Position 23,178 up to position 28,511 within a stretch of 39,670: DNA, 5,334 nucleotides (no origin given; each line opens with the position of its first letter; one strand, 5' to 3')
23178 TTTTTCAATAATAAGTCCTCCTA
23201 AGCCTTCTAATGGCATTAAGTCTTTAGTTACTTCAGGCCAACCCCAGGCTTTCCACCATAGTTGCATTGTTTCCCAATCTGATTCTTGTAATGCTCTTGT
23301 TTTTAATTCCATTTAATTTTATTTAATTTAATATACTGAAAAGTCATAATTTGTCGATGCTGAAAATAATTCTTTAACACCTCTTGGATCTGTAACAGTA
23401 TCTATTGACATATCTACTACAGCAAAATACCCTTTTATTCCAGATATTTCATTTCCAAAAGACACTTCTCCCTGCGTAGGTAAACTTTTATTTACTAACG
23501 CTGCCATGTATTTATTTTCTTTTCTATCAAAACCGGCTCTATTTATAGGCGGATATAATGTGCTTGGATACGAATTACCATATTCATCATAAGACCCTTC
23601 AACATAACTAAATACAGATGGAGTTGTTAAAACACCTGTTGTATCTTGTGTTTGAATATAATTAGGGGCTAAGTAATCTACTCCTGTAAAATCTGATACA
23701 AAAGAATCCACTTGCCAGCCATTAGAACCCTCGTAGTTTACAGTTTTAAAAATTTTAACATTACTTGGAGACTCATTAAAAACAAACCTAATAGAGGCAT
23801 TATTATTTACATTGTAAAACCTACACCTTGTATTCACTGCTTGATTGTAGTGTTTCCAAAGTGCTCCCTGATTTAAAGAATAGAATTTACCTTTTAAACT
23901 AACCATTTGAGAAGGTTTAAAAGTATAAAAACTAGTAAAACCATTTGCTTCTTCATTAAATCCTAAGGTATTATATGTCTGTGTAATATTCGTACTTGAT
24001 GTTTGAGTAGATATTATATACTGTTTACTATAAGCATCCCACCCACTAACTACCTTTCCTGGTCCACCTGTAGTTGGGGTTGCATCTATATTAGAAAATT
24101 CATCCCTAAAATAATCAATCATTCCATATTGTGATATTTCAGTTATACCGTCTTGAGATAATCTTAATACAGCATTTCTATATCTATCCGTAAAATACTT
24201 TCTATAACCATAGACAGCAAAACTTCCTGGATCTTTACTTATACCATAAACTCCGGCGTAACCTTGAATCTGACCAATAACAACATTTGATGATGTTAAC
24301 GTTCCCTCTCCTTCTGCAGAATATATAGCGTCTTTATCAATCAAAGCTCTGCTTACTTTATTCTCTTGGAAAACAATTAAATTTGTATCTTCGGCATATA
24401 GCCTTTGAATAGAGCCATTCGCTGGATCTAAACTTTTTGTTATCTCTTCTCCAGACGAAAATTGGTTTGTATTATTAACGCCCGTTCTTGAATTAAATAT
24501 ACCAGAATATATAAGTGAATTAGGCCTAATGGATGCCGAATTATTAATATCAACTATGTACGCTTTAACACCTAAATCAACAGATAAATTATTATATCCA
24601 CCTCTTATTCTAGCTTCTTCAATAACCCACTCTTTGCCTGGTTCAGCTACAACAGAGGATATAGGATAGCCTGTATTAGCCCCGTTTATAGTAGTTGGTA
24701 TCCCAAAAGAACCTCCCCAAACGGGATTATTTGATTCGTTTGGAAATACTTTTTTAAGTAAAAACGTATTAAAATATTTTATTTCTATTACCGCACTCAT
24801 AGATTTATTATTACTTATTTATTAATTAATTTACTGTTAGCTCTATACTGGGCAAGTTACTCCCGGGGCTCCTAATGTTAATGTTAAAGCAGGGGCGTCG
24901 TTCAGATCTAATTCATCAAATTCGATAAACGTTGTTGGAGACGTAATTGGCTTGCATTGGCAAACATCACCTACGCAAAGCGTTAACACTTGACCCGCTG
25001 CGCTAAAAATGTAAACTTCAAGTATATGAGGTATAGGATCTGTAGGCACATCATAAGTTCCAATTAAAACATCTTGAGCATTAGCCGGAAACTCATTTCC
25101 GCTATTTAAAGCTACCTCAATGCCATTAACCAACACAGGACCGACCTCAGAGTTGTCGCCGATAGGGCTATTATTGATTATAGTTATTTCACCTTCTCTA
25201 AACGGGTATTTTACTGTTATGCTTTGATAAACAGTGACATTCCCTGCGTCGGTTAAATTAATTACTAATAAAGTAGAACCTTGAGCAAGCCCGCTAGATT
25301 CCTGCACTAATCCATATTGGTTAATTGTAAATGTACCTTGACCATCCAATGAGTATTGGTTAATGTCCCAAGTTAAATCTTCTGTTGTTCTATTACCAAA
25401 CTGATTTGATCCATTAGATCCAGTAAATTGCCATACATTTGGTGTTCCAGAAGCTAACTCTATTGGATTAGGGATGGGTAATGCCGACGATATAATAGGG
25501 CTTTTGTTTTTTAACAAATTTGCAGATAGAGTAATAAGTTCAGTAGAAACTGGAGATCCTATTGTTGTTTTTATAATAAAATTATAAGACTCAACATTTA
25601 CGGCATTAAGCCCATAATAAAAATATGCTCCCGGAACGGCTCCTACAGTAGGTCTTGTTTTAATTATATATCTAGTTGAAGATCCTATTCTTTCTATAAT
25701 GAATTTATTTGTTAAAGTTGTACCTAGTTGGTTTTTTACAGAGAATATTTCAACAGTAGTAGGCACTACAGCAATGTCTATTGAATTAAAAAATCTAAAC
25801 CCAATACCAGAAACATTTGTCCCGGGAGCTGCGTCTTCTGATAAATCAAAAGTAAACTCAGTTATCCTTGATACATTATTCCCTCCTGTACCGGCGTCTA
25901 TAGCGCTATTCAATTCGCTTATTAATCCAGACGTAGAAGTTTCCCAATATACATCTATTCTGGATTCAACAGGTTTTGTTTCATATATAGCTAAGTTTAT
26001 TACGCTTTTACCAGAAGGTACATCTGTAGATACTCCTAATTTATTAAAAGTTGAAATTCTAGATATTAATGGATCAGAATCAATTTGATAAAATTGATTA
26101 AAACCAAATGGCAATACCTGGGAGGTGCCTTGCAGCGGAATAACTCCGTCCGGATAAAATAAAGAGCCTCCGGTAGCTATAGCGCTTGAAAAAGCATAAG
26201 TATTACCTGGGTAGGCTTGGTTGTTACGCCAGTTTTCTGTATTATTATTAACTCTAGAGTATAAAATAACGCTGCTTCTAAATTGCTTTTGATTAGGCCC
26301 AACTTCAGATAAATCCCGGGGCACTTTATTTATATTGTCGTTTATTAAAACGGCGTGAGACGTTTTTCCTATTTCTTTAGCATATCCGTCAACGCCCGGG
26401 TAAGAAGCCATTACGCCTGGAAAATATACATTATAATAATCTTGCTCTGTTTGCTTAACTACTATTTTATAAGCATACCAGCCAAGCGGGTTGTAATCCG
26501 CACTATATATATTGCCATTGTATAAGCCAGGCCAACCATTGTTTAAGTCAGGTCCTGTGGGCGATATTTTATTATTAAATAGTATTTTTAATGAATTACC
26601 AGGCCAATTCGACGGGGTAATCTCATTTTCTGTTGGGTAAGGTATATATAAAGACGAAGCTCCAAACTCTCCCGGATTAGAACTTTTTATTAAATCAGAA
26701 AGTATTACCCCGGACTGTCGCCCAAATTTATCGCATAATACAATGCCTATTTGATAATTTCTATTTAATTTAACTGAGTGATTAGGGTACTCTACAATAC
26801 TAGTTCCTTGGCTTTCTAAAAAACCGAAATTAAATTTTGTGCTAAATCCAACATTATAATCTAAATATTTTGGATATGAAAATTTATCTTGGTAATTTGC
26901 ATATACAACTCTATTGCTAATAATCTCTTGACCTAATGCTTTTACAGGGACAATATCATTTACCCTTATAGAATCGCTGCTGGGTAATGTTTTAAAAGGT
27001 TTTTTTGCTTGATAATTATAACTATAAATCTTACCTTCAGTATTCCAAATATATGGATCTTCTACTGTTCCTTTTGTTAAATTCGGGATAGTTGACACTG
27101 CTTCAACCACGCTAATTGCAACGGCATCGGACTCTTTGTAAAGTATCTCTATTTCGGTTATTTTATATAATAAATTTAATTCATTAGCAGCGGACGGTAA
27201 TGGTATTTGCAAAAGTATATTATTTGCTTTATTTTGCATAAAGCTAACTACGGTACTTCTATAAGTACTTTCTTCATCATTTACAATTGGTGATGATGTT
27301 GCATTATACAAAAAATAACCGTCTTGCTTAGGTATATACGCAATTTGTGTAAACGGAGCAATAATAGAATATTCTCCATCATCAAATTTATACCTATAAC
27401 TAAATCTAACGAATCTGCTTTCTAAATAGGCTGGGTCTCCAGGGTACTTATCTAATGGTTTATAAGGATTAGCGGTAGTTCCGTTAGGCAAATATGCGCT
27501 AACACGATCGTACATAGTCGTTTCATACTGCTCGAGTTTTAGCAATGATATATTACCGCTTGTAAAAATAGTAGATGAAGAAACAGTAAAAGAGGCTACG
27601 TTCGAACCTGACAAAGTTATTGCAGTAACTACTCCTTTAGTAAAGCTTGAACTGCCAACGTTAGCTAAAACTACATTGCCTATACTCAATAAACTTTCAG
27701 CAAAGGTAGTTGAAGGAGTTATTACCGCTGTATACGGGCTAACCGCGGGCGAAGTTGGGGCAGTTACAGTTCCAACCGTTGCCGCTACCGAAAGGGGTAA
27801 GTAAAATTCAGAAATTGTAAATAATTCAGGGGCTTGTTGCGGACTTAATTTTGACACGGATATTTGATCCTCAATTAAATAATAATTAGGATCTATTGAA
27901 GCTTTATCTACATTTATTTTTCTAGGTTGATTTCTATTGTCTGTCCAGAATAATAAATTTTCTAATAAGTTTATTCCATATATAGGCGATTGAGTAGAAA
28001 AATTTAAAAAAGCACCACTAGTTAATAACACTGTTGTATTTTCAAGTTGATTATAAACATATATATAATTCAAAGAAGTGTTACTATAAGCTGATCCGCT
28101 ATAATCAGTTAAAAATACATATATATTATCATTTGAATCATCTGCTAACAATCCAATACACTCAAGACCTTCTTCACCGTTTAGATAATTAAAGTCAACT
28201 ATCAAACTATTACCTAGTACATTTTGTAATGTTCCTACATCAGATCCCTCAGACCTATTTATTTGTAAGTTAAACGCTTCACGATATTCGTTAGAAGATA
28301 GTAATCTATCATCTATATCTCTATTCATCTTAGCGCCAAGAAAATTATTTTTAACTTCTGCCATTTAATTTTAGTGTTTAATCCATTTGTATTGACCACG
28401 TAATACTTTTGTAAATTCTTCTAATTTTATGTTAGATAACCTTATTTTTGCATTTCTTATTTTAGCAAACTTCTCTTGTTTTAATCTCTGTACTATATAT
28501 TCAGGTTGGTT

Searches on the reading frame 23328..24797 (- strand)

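Call 11: search_protein_families(library=pfam, proteins=[window:23328-24797:-], max_evalue=0.01)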
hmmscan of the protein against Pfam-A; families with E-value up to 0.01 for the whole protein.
window:23328-24797:- (489 aa): 2 families
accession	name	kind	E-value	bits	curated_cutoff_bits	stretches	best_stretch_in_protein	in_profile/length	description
PF25729.1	crAss_MUZ_C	-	4e-10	40.4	27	1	325-434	4-80/83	Crassvirus muzzle protein C-terminal domain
PF25731.1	crAss_MUZ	-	2e-07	30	27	1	123-309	1051-1222/1224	Crassvirus muzzle protein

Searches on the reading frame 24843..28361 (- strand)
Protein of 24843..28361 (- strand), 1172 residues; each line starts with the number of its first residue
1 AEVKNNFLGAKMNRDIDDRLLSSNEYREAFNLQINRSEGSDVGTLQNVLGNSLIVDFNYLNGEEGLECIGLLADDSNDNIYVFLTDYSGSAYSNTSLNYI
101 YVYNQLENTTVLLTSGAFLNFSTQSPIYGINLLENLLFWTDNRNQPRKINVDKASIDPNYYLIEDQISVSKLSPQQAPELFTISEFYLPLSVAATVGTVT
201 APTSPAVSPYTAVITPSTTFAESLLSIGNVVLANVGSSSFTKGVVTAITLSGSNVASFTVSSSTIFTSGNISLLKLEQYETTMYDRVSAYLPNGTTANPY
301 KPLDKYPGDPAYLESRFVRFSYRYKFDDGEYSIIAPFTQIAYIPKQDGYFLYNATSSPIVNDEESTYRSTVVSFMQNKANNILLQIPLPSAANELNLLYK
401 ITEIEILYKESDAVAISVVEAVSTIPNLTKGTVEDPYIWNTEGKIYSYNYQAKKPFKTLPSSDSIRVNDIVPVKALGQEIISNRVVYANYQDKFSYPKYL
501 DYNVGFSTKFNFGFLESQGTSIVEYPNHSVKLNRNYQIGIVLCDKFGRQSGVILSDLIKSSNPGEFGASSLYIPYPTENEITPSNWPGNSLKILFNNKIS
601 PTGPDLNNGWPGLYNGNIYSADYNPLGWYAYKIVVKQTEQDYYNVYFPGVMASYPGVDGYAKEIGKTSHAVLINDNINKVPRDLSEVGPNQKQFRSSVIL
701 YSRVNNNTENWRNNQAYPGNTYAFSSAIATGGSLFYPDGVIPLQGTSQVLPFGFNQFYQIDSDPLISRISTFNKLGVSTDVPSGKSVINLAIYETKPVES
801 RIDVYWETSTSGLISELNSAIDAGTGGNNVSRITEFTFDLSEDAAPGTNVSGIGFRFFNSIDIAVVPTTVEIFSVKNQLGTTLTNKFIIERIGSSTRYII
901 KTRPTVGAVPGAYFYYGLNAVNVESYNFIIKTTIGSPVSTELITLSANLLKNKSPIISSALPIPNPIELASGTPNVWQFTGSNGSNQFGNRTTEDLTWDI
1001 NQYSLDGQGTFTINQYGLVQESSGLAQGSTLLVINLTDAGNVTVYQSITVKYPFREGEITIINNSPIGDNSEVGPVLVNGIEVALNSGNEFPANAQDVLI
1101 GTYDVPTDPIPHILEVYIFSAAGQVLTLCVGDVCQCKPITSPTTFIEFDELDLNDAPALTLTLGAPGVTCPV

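Call 92: search_protein_families(library=pfam, proteins=[window:24843-28361:-], max_evalue=0.01)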
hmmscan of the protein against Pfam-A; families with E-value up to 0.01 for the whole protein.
window:24843-28361:- (1172 aa): 1 family
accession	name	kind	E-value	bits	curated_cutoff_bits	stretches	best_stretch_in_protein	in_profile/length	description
PF25731.1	crAss_MUZ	-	2.3e-12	46.3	27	1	12-171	11-170/1224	Crassvirus muzzle protein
